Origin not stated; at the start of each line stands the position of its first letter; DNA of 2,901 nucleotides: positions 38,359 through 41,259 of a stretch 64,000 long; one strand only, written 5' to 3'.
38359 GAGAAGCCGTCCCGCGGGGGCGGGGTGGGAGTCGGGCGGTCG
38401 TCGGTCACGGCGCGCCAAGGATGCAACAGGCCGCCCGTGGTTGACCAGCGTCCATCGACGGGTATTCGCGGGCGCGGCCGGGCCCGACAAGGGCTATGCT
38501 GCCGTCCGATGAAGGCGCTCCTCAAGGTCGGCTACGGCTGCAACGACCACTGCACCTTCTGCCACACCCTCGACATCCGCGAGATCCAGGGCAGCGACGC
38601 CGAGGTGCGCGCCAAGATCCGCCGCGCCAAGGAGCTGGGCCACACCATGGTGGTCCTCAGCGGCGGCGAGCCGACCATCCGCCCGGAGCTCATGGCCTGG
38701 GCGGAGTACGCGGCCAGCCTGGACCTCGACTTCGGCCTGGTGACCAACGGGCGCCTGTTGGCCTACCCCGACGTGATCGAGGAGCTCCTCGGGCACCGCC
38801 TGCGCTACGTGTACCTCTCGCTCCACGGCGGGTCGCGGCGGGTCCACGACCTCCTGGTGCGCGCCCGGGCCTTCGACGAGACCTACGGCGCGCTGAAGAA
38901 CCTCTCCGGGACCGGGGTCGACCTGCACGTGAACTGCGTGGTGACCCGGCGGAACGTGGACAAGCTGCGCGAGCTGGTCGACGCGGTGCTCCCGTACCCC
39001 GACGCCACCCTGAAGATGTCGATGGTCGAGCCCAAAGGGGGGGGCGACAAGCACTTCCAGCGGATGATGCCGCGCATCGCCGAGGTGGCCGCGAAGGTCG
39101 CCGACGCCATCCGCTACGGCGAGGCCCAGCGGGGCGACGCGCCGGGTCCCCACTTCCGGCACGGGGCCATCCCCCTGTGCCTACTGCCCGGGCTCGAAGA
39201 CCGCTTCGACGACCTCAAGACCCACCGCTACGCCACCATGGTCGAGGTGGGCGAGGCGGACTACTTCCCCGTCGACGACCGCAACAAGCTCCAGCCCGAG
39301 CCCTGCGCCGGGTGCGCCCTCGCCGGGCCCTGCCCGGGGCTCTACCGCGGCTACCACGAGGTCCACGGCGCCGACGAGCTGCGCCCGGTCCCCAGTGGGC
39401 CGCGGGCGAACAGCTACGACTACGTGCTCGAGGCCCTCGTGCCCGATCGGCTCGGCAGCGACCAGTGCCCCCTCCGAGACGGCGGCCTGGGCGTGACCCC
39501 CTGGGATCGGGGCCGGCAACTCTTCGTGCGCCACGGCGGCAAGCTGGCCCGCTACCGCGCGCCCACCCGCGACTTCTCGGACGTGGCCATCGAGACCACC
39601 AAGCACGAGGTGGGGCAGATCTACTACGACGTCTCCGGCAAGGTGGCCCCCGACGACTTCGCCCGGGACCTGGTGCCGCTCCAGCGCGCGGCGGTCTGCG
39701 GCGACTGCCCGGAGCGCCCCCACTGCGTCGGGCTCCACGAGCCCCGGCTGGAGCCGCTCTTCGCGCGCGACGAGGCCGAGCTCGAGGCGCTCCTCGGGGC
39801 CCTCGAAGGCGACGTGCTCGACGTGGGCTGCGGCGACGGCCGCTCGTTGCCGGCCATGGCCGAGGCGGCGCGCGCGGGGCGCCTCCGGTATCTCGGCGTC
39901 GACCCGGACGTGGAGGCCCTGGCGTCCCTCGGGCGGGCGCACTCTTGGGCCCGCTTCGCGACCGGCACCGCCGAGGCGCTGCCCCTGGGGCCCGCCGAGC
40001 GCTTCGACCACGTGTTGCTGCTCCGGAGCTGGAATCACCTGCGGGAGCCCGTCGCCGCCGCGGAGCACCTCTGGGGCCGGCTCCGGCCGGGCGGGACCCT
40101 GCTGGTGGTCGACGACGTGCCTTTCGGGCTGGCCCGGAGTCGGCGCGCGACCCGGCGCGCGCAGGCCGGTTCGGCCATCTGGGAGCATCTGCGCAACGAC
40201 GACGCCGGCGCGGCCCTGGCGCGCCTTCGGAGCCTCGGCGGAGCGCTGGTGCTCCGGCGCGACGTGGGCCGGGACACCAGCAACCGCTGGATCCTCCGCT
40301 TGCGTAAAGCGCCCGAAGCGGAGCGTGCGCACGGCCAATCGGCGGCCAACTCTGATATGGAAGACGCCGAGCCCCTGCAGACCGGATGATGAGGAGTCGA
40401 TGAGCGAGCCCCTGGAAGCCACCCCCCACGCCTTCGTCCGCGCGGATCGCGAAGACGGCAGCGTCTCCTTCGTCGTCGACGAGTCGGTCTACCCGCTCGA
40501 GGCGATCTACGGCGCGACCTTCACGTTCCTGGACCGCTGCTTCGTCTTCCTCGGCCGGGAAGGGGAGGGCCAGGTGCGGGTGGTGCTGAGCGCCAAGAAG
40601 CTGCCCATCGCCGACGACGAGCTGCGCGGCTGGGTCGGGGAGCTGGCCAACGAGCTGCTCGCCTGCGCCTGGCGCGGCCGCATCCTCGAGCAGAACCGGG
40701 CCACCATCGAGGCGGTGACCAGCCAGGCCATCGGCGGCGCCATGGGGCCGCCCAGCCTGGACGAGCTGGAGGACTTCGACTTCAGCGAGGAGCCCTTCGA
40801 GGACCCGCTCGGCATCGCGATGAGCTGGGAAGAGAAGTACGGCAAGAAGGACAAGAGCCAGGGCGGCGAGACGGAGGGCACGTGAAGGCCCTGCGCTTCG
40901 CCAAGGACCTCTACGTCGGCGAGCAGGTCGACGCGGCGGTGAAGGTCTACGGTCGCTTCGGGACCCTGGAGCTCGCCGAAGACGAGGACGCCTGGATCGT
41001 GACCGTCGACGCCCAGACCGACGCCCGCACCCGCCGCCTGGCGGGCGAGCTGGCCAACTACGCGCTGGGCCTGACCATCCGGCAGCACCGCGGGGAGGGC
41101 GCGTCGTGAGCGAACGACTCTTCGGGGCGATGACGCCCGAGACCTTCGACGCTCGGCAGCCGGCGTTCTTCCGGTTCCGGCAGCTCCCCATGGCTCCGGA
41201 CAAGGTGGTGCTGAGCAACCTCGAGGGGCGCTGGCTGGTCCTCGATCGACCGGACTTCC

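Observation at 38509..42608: Hxs-like double radical-SAM cassette without a His-Xaa-Ser peptide and with a methyltransferase fusion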

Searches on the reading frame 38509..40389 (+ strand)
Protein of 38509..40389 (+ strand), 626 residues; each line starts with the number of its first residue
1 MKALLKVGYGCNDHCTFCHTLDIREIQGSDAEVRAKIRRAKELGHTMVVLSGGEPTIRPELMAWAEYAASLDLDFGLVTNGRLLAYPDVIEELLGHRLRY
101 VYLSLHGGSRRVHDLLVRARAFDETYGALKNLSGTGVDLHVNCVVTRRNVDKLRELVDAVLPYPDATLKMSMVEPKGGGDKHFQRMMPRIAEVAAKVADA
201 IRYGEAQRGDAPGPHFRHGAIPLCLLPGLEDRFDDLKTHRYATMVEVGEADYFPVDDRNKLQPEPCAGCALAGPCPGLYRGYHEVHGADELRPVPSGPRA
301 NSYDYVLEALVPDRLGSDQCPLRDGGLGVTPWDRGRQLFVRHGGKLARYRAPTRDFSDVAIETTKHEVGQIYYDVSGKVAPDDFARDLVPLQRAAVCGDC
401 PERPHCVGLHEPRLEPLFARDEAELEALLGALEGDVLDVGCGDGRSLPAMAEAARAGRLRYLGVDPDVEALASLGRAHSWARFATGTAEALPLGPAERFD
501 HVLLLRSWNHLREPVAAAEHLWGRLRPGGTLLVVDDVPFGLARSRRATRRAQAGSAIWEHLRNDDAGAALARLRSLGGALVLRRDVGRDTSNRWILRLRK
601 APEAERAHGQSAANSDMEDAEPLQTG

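Call 3: search_protein_families(library=ncbifam, proteins=[window:38509-40389:+], max_evalue=0.1)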
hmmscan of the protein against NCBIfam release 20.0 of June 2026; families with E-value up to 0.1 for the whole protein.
window:38509-40389:+ (626 aa): 61 families (the best 25 are shown)
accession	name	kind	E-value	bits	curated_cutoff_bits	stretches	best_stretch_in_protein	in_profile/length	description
NF038332.1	rSAM_rare_HxsC4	exception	1.9e-28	99.6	500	1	6-231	19-249/335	radical SAM protein HxsC4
TIGR02668.1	moaA_archaeal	equivalog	3.1e-18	65.8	325.25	1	7-199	16-212/303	GTP 3',8-cyclase MoaA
NF045574.1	sacti_mat_StsB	exception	3.2e-18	65.8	625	1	8-157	103-253/466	StsB family radical SAM/SPASM domain sactipeptide maturase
TIGR04251.1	SCM_rSAM_ScmF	equivalog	6.5e-18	65.2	400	1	9-184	12-193/353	SynChlorMet cassette radical SAM/SPASM protein ScmF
TIGR03962.1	mycofact_rSAM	equivalog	1.7e-17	63.6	265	1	7-189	18-201/339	mycofactocin radical SAM maturase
TIGR03977.1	rSAM_pair_HxsC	equivalog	1.7e-17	63.3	267.9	1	9-203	33-235/292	His-Xaa-Ser system radical SAM maturase HxsC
TIGR04545.1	rSAM_ahbD_hemeb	equivalog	2.9e-16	59.9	500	1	7-179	6-181/339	heme b synthase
TIGR04053.2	TIGR04053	equivalog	5.5e-16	58.8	395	1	13-180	20-193/366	TIGR04053 family radical SAM/SPASM domain-containing protein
TIGR02109.1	PQQ_syn_pqqE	equivalog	5.7e-16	58.4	381.35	1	3-195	9-204/358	pyrroloquinoline quinone biosynthesis protein PqqE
TIGR04051.1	rSAM_NirJ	equivalog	2.4e-13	49.8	515.45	1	11-160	12-163/354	heme d1 biosynthesis radical SAM protein NirJ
TIGR02495.1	NrdG2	equivalog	1.8e-12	47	131.15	1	10-151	25-169/193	anaerobic ribonucleoside-triphosphate reductase activating protein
TIGR04055.1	rSAM_NirJ2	equivalog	4.8e-12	46.1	500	1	11-170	10-171/326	putative heme d1 biosynthesis radical SAM protein NirJ2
TIGR04317.1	W_rSAM_matur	equivalog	5.4e-12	45.5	380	1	5-160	8-171/349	tungsten cofactor oxidoreductase radical SAM maturase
NF045646.2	rSAM_Se_TrsS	equivalog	7.4e-12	44.5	490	1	3-159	88-250/441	radical SAM (seleno)protein TrsS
TIGR04466.1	rSAM_BlsE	equivalog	8.1e-12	45.2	400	1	9-158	11-160/327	cytosylglucuronate decarboxylase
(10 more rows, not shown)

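Call 4: search_protein_families(library=pfam, proteins=[window:38509-40389:+], max_evalue=0.1)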
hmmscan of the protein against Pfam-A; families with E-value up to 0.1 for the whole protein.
window:38509-40389:+ (626 aa): 10 families
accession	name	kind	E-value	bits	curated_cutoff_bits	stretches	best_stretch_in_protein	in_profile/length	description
PF04055.27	Radical_SAM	-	3.1e-22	79.9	29.5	1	7-158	3-164/166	Radical SAM superfamily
PF08241.18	Methyltransf_11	-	2.2e-12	47.9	21.2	1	437-532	1-94/95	Methyltransferase domain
PF08242.18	Methyltransf_12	-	4.4e-12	47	30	1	437-531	1-98/98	Methyltransferase domain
PF13649.12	Methyltransf_25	-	1.1e-11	45.7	27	1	436-529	1-97/97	Methyltransferase domain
PF13489.12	Methyltransf_23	-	3.7e-10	40.2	27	1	430-567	20-141/164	Methyltransferase domain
PF13847.12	Methyltransf_31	-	5e-05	23.5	27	1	435-535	6-111/145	Methyltransferase domain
PF24675.1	NpmA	-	0.0019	18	60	1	421-478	12-67/214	16S rRNA (adenine(1408)-N(1))-methyltransferase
PF13578.12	Methyltransf_24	-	0.0041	18.4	26.3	1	438-536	2-104/105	Methyltransferase domain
PF19238.5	Radical_SAM_2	-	0.011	15.8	26.7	0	91-151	70-130/151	Radical SAM-like domain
PF08003.17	Methyltransf_9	-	0.019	14.4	23.8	1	435-533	118-217/315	Protein of unknown function (DUF1698)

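Call 15: search_protein_families(library=padloc, proteins=[window:38509-40389:+], max_evalue=0.01)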
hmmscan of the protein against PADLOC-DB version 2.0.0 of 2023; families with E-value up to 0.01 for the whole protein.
window:38509-40389:+ (626 aa): 4 families
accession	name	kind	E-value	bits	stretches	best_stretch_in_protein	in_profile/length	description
PDLC02903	pVip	-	2.1e-15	54.9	1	10-175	9-176/257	Viperins not associated with kinases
PDLC02904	pVip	-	7.1e-14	49.9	1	11-164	13-169/262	Viperins associated with kinases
PDLC04134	mad2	-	1.1e-11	42.2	1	426-558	281-419/492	mads_2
PDLC03293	MTase_II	-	0.0077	13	0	433-503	38-101/427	Type II methyltransferase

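Call 16: find_homologous_proteins(query=window:38509-40389:+, max_evalue=1e-10)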
Query window:38509-40389:+ (626 aa): 932 proteins with E <= 1e-10 among 8000 candidates; the best 120 are listed.
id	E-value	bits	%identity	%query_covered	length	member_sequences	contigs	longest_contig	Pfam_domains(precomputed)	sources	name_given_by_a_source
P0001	0.0e+0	1441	100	100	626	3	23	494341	PF13489.13,PF13649.13,PF04055.28,PF08241.19,PF08242.19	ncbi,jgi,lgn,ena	-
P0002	0.0e+0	1190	82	100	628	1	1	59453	PF13847.13,PF13489.13,PF13649.13,PF04055.28,PF24675.2,PF08241.19,PF08242.19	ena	-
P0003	0.0e+0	1118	79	97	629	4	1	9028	PF13847.13,PF13489.13,PF13649.13,PF04055.28,PF08241.19,PF08242.19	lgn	-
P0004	0.0e+0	1118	80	96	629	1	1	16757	PF13847.13,PF13489.13,PF13649.13,PF04055.28,PF08241.19,PF08242.19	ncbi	-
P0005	0.0e+0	1109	78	99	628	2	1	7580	PF13489.13,PF13649.13,PF04055.28,PF08241.19,PF08242.19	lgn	-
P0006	0.0e+0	1103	78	97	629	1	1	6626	PF13489.13,PF13649.13,PF04055.28,PF08241.19,PF08242.19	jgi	jgi:MoaA/NifB/PqqE/SkfB family radical SAM enzyme/SAM-dependent methyltransferase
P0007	0.0e+0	1094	77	99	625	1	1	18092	PF13847.13,PF13489.13,PF13649.13,PF04055.28,PF24675.2,PF08241.19,PF08242.19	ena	-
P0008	9.7e-253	858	63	97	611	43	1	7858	PF13847.13,PF13489.13,PF13649.13,PF04055.28,PF08241.19,PF08242.19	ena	-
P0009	7.3e-251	852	63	96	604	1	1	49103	PF13847.13,PF13489.13,PF13649.13,PF04055.28,PF08241.19,PF08242.19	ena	-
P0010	1.2e-250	851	63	96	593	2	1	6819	PF13847.13,PF13489.13,PF13649.13,PF04055.28,PF08241.19,PF08242.19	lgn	-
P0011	3.0e-247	840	63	96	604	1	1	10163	PF13489.13,PF13649.13,PF04055.28,PF08241.19,PF08242.19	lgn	-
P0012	1.2e-245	835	63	96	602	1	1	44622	PF13489.13,PF13649.13,PF04055.28,PF08241.19,PF08242.19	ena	-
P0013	5.1e-245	833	63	96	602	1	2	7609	PF13847.13,PF13489.13,PF13649.13,PF04055.28,PF08241.19,PF08242.19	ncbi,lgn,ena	-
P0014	2.3e-244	831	61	96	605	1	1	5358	PF13847.13,PF13489.13,PF13649.13,PF04055.28,PF08241.19,PF08242.19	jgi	-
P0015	2.9e-244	830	63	96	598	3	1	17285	PF13489.13,PF13649.13,PF04055.28,PF08241.19,PF08242.19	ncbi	ncbi:MAG: radical SAM protein [Nannocystaceae bacterium]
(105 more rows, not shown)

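Call 18: find_related_loci(query=A1, collection=genome_contigs, flank=10000)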
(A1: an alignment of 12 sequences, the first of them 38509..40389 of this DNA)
Query A1 (626 aa) in genome_contigs; peptide patterns used: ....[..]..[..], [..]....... (x = any residue, [..] = any of these).
212 stretches matched a pattern; 168 encode a relative of the query (tblastn E <= 1e-3); the best 80 are kept; 80 distinct loci.
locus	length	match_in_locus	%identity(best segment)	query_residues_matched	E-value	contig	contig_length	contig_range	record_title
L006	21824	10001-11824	79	1-607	0e+0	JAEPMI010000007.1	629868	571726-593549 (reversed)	MAG: Deltaproteobacteria bacterium isolate HCUG1432-5 NODE_7_length_629868_cov_30.035399, whole genome shotgun sequence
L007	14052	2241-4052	79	1-602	0e+0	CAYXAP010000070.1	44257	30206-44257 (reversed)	MAG TPA_asm: uncultured Sandaracinus sp. isolate SRP321284_co1_170 genome assembly, contig: NODE_957_length_44257_cov_14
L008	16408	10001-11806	64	1-600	0e+0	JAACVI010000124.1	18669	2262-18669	MAG: Myxococcales bacterium isolate CG_2015-01_69_45 CG_2015-01_curated_scaffold_1615, whole genome shotgun sequence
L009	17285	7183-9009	62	1-614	0e+0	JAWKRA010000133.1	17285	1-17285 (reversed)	MAG: Nannocystaceae bacterium isolate ABC2.134 ABC2.134.fa-133, whole genome shotgun sequence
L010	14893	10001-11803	63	1-599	0e+0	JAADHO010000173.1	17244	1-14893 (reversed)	MAG: Deltaproteobacteria bacterium isolate M_MetaBat.197 contig-127_5223, whole genome shotgun sequence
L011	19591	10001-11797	60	1-603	0e+0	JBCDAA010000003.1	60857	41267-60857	MAG: Myxococcota bacterium isolate P01_F01_bin.48 k141_2350800_length_60857_cov_29.8334, whole genome shotgun sequence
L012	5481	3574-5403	60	1-602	0e+0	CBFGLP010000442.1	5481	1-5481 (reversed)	MAG TPA_asm: uncultured Myxococcales bacterium isolate SRR25737861_metabat2_1 genome assembly, contig: ERZ27251247.23079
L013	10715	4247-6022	59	1-602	0e+0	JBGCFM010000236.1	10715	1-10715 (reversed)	MAG: Polyangiales bacterium isolate SGMAG-21 contig236, whole genome shotgun sequence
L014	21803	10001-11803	60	1-600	0e+0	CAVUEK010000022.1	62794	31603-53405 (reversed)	MAG: uncultured delta proteobacterium isolate MFD04944.bin.3.210 genome assembly, contig: contig_86761, whole genome sho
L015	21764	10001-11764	59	1-597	0e+0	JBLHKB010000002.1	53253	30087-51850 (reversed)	MAG: Polyangiales bacterium isolate 3300054698_34 Ga0535670_0000520, whole genome shotgun sequence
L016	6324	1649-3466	60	1-599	0e+0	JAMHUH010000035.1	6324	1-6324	MAG: Nannocystaceae bacterium isolate ST_AS_metabat.41 k201_1679660, whole genome shotgun sequence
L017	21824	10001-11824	60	1-603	0e+0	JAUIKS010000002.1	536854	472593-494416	MAG: Polyangia bacterium isolate Co_bin.371 NODE_101_length_536854_cov_2.417087, whole genome shotgun sequence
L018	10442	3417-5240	58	2-598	0e+0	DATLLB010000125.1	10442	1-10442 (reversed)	MAG TPA_asm: Enhygromyxa sp. isolate SMAG_U13737 k141_470968, whole genome shotgun sequence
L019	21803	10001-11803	61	1-599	0e+0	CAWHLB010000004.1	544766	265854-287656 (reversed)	MAG: uncultured delta proteobacterium isolate MFD02416.bin.2.203 genome assembly, contig: contig_103554, whole genome sh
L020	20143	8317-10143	60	1-602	0e+0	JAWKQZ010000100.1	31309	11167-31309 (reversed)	MAG: Nannocystaceae bacterium isolate BC1.173 BC1.173.fa-100, whole genome shotgun sequence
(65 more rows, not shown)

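Call 65: predict_structure(alignment_id=A2)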
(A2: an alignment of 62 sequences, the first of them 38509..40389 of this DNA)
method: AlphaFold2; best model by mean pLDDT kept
length: 626 residues; sequences in the alignment: 62
mean_pLDDT: 90.4   pTM: 0.87
mean pLDDT of the five models: 90.4, 89.9, 86.9, 86.1, 85.6
residues with pLDDT >= 90: 449; 70-90: 131; 50-70: 43; < 50: 3
segments of 3 or more residues with pLDDT < 50: none
pLDDT, mean of each block of 10 residues (from residue 1): 88 65 72 95 93 76 96 94 91 97 92 85 90 96 93 97 97 69 81 98 97 93 96 91 91 87 89 90 91 89 95 91 86 94 95 91 95 93 93 94 93 93 95 97 91 97 96 95 95 94 96 93 97 97 95 85 94 95 96 97 74 57 52
secondary structure, 60 per line:
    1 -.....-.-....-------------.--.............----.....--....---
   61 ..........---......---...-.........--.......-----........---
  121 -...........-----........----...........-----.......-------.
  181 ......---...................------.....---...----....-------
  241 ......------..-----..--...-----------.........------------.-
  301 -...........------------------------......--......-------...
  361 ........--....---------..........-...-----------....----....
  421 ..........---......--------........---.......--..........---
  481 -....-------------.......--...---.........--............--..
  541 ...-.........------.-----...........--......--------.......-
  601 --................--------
elements in order: E2-6 H10-13 H30-42 E47-51 H54-57 H61-70 E74-79 H87-95 E98-104 H110-117 H122-132 E138-145 H150-160 E166-172 H180-186 H190-208 E215-219 E241-246 H280-286 E302-312 E337-342 E345-350 H358-368 E371-374 H384-387 E388-393 E409-412 H417-430 E434-439 H448-455 E459-465 H468-477 E482-485 E499-505 H514-522 E525-536 E539-543 H545-553 H566-576 E579-584 E593-599 H603-618

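Call 67: fold_search(model_id=the predicted structure, library=pdb)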
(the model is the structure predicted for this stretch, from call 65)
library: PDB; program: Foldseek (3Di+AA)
matches with E <= 10: 1748; with E <= 0.001: 602
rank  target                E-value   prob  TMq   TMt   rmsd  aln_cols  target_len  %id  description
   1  7vob                  6.6e-09  1.00  0.30  0.54   8.2       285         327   21  The crystal structure of a Radical SAM Enzyme BlsE involved in the Biosynthesis of Blasticidin S (released 2022-05-04)
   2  3h2b_A                8.4e-09  1.00  0.23  0.67   4.5       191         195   19  Crystal structure of the SAM-dependent methyltransferase cg3271 from Corynebacterium glutamicum in complex with S-aden (released 2009-04-28)
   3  3h2b_B                1.3e-08  1.00  0.23  0.66   4.5       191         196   19  Crystal structure of the SAM-dependent methyltransferase cg3271 from Corynebacterium glutamicum in complex with S-aden (released 2009-04-28)
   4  5f8e_B                1.3e-08  1.00  0.20  0.35   8.6       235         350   20  Rv2258c-SAH (released 2016-06-29)
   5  5f8e_C                2.1e-08  1.00  0.21  0.35   7.7       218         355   21  Rv2258c-SAH (released 2016-06-29)
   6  5f8c_A                3.0e-08  1.00  0.21  0.35   7.3       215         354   22  Rv2258c-unbound (released 2016-06-29)
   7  5f8f_B                4.0e-08  1.00  0.20  0.34   6.9       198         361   22  Rv2258c-SFG (released 2016-06-29)
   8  5f8e_A                4.2e-08  1.00  0.20  0.35   7.1       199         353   23  Rv2258c-SAH (released 2016-06-29)
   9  1vlm_A                4.5e-08  1.00  0.20  0.56   8.5       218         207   20  Crystal structure of SAM-dependent methyltransferase, possible histamine N-methyltransferase (TM1293) from Thermotoga  (released 2004-08-24)
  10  3mcz_A                5.0e-08  1.00  0.23  0.40   5.4       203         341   17  The Structure of an O-methyltransferase family protein from Burkholderia thailandensis. (released 2010-05-26)
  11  5f8c_B                5.0e-08  1.00  0.20  0.34   8.4       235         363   22  Rv2258c-unbound (released 2016-06-29)
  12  2r3s_A                5.6e-08  1.00  0.22  0.39   7.1       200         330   21  CRYSTAL STRUCTURE OF A PUTATIVE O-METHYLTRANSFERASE (NPUN_R0239) FROM NOSTOC PUNCTIFORME PCC 73102 AT 2.15 A RESOLUTIO (released 2007-09-11)
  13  6uv6_C                6.0e-08  1.00  0.23  0.51   6.0       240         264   20  AtmM with bound rebeccamycin analogue (released 2020-11-25)
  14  1xxl_A                6.0e-08  1.00  0.17  0.42  16.4       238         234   16  The crystal structure of YcgJ protein from Bacillus subitilis at 2.1 A resolution (released 2004-11-23)
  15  3l8d                  6.7e-08  1.00  0.22  0.64   5.5       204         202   16  Crystal structure of methyltransferase from Bacillus Thuringiensis (released 2010-01-12)
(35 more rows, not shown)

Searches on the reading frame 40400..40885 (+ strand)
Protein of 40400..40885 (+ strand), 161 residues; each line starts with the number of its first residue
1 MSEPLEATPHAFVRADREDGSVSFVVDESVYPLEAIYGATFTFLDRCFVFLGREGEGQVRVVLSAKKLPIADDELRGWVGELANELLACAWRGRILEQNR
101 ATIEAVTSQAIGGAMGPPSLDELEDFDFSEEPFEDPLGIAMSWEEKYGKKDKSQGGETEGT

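Call 3: search_protein_families(library=ncbifam, proteins=[window:40400-40885:+], max_evalue=0.1)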
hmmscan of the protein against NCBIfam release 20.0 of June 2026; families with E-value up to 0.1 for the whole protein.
window:40400-40885:+ (161 aa): 1 family
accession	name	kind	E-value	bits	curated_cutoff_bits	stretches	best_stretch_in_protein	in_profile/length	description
TIGR03976.1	chp_LLNDYxLRE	equivalog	2.3e-10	40.7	50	1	26-114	1-87/90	His-Xaa-Ser system protein HxsD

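Call 4: search_protein_families(library=pfam, proteins=[window:40400-40885:+], max_evalue=0.1)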
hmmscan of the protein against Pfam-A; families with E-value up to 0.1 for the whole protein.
window:40400-40885:+ (161 aa): 0 families

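Call 15: search_protein_families(library=padloc, proteins=[window:40400-40885:+], max_evalue=0.01)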
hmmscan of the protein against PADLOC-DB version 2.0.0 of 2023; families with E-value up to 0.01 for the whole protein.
window:40400-40885:+ (161 aa): 0 families

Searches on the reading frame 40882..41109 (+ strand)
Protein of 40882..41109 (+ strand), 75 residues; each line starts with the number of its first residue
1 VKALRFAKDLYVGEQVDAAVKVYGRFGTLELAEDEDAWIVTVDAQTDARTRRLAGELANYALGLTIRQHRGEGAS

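Call 3: search_protein_families(library=ncbifam, proteins=[window:40882-41109:+], max_evalue=0.1)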
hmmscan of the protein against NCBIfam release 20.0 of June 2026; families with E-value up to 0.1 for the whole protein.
window:40882-41109:+ (75 aa): 2 families
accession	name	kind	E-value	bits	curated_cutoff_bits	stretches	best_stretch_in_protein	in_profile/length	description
NF038315.1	HxsD_rel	equivalog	7.5e-20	70.9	41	1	4-66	1-62/62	HxsD-like protein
NF008891.0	PRK11924.1-5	subfamily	0.0083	16.3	259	1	6-46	23-65/171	RNA polymerase sigma factor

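Call 4: search_protein_families(library=pfam, proteins=[window:40882-41109:+], max_evalue=0.1)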
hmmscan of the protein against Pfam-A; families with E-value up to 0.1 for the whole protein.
window:40882-41109:+ (75 aa): 0 families

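Call 15: search_protein_families(library=padloc, proteins=[window:40882-41109:+], max_evalue=0.01)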
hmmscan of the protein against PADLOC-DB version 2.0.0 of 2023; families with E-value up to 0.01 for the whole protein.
window:40882-41109:+ (75 aa): 0 families
